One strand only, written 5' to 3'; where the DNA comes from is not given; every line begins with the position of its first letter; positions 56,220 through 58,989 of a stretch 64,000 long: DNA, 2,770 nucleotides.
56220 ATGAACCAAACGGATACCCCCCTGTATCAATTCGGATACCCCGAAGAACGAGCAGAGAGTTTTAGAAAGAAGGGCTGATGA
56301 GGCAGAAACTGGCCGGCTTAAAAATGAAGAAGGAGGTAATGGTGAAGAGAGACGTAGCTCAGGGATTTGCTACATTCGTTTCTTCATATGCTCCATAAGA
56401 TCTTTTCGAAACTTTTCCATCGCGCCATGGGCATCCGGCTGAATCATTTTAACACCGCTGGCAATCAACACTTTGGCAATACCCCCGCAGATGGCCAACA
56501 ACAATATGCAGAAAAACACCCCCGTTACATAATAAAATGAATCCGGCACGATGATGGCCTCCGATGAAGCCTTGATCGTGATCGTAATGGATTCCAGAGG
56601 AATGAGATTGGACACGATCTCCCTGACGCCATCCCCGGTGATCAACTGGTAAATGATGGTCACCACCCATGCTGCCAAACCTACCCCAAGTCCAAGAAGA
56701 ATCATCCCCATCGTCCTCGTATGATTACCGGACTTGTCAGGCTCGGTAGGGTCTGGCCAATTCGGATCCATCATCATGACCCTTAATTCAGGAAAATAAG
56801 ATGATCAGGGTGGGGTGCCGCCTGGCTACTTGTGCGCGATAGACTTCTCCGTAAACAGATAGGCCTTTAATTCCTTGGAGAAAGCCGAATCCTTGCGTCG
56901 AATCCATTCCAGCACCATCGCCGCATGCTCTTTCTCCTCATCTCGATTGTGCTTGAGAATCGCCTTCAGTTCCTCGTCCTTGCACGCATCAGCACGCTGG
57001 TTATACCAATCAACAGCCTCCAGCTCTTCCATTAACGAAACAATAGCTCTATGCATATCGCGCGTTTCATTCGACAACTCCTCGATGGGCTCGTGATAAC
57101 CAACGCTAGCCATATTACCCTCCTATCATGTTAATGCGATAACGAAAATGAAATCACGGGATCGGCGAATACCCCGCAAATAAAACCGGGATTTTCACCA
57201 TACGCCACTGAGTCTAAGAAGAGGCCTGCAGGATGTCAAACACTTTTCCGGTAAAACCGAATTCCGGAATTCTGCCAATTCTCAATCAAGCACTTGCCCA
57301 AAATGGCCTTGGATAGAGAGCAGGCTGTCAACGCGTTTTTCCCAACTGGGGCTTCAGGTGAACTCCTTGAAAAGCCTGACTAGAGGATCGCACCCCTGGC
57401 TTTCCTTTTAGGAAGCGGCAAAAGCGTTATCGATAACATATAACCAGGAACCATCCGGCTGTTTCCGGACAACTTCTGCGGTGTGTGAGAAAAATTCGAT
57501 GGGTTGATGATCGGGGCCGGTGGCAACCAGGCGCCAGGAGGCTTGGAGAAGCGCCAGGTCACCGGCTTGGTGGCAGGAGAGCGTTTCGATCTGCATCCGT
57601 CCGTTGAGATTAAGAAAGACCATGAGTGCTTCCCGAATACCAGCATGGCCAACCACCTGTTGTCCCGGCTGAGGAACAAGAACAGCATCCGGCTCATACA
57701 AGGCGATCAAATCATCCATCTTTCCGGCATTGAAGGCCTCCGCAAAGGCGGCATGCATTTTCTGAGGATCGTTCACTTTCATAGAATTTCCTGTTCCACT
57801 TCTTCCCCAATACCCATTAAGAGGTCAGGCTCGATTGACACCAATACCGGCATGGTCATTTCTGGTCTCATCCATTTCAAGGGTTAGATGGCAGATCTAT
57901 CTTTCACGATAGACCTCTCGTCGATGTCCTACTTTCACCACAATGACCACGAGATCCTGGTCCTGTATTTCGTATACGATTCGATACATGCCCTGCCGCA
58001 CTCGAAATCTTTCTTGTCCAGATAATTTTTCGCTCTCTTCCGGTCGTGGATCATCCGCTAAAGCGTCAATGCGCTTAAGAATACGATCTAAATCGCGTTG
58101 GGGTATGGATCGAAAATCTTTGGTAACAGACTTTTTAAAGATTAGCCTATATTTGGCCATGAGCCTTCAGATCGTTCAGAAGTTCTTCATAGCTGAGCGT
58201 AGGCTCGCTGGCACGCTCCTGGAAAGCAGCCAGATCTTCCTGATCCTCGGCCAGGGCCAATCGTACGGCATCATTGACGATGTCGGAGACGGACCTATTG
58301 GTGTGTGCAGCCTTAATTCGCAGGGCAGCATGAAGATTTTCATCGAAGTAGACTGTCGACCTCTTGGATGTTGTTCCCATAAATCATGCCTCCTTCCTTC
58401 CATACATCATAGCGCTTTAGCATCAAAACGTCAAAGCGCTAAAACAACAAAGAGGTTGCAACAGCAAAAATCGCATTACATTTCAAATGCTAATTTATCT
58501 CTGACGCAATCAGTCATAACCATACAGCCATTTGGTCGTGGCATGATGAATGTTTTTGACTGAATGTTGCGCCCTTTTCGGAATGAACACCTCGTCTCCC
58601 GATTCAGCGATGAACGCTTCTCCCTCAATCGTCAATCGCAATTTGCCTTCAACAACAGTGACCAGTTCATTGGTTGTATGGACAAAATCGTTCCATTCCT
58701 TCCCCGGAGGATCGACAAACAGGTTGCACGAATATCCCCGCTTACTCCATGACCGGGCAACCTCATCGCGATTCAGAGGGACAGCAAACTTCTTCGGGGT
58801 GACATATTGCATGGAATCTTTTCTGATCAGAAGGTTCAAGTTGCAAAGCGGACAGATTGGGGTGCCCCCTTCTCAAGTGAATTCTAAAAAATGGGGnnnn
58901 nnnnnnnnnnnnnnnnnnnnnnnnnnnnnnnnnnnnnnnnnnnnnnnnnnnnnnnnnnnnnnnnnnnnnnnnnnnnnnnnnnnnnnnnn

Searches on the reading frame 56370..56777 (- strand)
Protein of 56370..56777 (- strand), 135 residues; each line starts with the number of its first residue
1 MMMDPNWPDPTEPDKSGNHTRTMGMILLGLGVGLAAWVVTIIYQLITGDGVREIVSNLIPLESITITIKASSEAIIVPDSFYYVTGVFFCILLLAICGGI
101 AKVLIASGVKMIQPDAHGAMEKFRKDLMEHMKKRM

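Call 80: search_protein_families(library=pfam, proteins=[window:56370-56777:-], max_evalue=0.1)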
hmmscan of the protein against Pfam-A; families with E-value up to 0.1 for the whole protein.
window:56370-56777:- (135 aa): 1 family
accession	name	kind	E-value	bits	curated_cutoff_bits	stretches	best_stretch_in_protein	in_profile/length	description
PF19762.4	DUF6249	-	0.0079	16.6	33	0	3-106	37-100/104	Domain of unknown function (DUF6249)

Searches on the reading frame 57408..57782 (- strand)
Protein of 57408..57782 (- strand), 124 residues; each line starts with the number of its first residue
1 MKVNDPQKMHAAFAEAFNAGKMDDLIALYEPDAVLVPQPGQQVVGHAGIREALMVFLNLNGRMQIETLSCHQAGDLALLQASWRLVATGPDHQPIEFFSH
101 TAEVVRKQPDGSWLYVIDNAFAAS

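Call 3: search_protein_families(library=pfam, proteins=[window:57408-57782:-], max_evalue=1)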
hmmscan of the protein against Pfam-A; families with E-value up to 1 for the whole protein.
window:57408-57782:- (124 aa): 6 families
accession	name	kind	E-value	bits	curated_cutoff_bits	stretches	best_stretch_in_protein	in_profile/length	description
PF12680.13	SnoaL_2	-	4.2e-12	47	27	1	12-113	3-99/102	SnoaL-like domain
PF14534.12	DUF4440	-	7.4e-09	36.5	25.2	1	8-113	3-105/107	Domain of unknown function (DUF4440)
PF02136.26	NTF2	-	2.2e-06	28.5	21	1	14-117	10-111/116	Nuclear transport factor 2 (NTF2) domain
PF13474.12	SnoaL_3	-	0.036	14.8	22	1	11-92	6-90/121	SnoaL-like domain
PF07366.18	SnoaL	-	0.042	14.1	28.4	1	11-84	5-78/126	SnoaL-like polyketide cyclase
PF13577.12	SnoaL_4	-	0.097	13.1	24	1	9-55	12-59/126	SnoaL-like domain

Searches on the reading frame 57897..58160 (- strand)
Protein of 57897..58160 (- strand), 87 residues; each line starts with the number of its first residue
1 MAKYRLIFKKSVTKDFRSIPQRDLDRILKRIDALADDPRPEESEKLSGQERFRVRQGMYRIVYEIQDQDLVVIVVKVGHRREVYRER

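Call 3: search_protein_families(library=pfam, proteins=[window:57897-58160:-], max_evalue=1)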
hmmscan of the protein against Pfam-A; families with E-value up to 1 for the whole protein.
window:57897-58160:- (87 aa): 4 families
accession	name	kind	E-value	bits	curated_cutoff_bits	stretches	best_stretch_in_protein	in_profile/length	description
PF05016.21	ParE_toxin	-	6.2e-14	52.8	23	1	7-84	2-89/89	ParE toxin of type II toxin-antitoxin system, parDE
PF15781.12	ParE-like_toxin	-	0.00066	20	28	1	10-86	5-85/87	ParE-like toxin of type II bacterial toxin-antitoxin system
PF05973.20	Gp49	-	0.044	14.3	23.9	1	14-74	1-67/90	Phage derived protein Gp49-like (DUF891)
PF06769.20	YoeB_toxin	-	0.15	12.5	27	0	44-76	46-77/80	YoeB-like toxin of bacterial type II toxin-antitoxin system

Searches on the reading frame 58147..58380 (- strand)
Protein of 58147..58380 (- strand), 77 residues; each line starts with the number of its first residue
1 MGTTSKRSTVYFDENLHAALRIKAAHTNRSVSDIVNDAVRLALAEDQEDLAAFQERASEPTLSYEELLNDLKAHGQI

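Call 3: search_protein_families(library=pfam, proteins=[window:58147-58380:-], max_evalue=1)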
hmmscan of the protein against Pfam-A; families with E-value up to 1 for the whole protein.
window:58147-58380:- (77 aa): 8 families
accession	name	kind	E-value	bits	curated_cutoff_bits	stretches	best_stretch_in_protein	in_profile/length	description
PF22180.2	RH3_dom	-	0.00037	21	27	1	5-50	7-52/66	RH3 domain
PF09274.16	ParG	-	0.00074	20.1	21.4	1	4-45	33-74/76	ParG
PF22513.2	FitA-like_RHH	-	0.0011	19.3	27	1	13-32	9-28/39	Antitoxin FitA-like, ribbon-helix-helix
PF07878.17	RHH_5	-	0.0018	18.4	26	1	5-45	1-41/43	CopG-like RHH_1 or ribbon-helix-helix domain, RHH_5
PF01402.27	RHH_1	-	0.0038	17.6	20.5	1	9-44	3-38/39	Ribbon-helix-helix protein, copG family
PF20605.4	Antitox_RHH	-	0.055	14.1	27.2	1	9-41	8-40/50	Antitoxin-like ribbon-helix-helix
PF03540.19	TAF10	-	0.07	13.7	28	1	21-75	38-93/102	Transcription initiation factor TFIID 23-30kDa subunit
PF07764.18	Omega_Repress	-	0.14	12.9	33.3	1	9-42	24-57/59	Omega Transcriptional Repressor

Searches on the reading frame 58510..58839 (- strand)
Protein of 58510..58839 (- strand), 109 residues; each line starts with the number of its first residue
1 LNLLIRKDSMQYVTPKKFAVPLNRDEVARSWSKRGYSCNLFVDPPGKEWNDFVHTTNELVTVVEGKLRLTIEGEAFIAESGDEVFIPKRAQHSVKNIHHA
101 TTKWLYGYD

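Call 3: search_protein_families(library=pfam, proteins=[window:58510-58839:-], max_evalue=1)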
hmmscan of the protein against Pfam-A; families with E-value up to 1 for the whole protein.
window:58510-58839:- (109 aa): 9 families
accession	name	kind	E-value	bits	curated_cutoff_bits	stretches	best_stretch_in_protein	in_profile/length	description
PF07883.17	Cupin_2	-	5.6e-12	45.6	27.2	1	41-105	3-67/70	Cupin domain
PF06249.18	EutQ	-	2.7e-06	27.7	21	1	52-93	91-132/152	Ethanolamine utilisation protein EutQ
PF05899.18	Cupin_3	-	4.2e-05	23.6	23.5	1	49-91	19-61/74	EutQ-like cupin domain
PF21621.3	MPI_cupin_dom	-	0.00033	21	27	1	58-90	31-63/79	Mannose-6-phosphate isomerase, cupin domain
PF02311.25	AraC_binding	-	0.00036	20.7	21.1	1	49-106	16-75/135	AraC-like ligand binding domain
PF11699.14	CENP-C_C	-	0.00068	20.3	29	1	61-103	38-80/85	Mif2/CENP-C like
PF01050.24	MannoseP_isomer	-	0.0056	17.3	23.6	1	53-97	46-90/116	Mannose-6-phosphate isomerase C-terminal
PF25486.1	DUF7909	-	0.015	15.3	27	1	26-92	30-95/168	Domain of unknown function (DUF7909)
PF06865.17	Ppnp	-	0.15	12.9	25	1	52-95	36-81/92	Pyrimidine/purine nucleoside phosphorylase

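Call 5: search_protein_families(library=ncbifam, proteins=[window:58510-58839:-], max_evalue=1)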
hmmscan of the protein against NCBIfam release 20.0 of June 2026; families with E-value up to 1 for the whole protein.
window:58510-58839:- (109 aa): 10 families
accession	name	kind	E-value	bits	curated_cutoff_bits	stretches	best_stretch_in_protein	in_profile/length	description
NF012001.0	PRK15457.1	equivalog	5.4e-05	23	193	1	57-91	176-210/233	ethanolamine utilization acetate kinase EutQ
NF008376.0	PRK11171.1-5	equivalog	9.6e-05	21.7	338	1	50-104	84-138/278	(S)-ureidoglycine aminohydrolase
NF007408.0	PRK09943.1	equivalog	0.00035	20.2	211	1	51-99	123-171/185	HTH-type transcriptional regulator PuuR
NF040771.1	AAH_UGLYAH2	exception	0.00054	19.2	350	1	51-104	80-133/267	bifunctional allantoicase/(S)-ureidoglycine aminohydrolase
NF008373.0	PRK11171.1-2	equivalog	0.0013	18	445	1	50-104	84-138/274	(S)-ureidoglycine aminohydrolase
TIGR03890.1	nif11_cupin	hypoth_equivalog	0.0059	16.2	159.45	1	44-105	105-167/171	Nif11 domain/cupin domain-containing protein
TIGR03214.2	ura-cupin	equivalog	0.023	14.2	200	1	52-102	63-116/249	(S)-ureidoglycine aminohydrolase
TIGR01479.1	GMP_PMI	equivalog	0.046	12.5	372.95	1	41-97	381-437/467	mannose-1-phosphate guanylyltransferase/mannose-6-phosphate isomerase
NF050094.1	BetDgalsidMYCTU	equivalog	0.067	13.4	175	1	36-98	36-98/113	beta-D-galactosidase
NF012004.0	PRK15460.1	equivalog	0.12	11.1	859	1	52-97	402-447/478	mannose-1-phosphate guanyltransferase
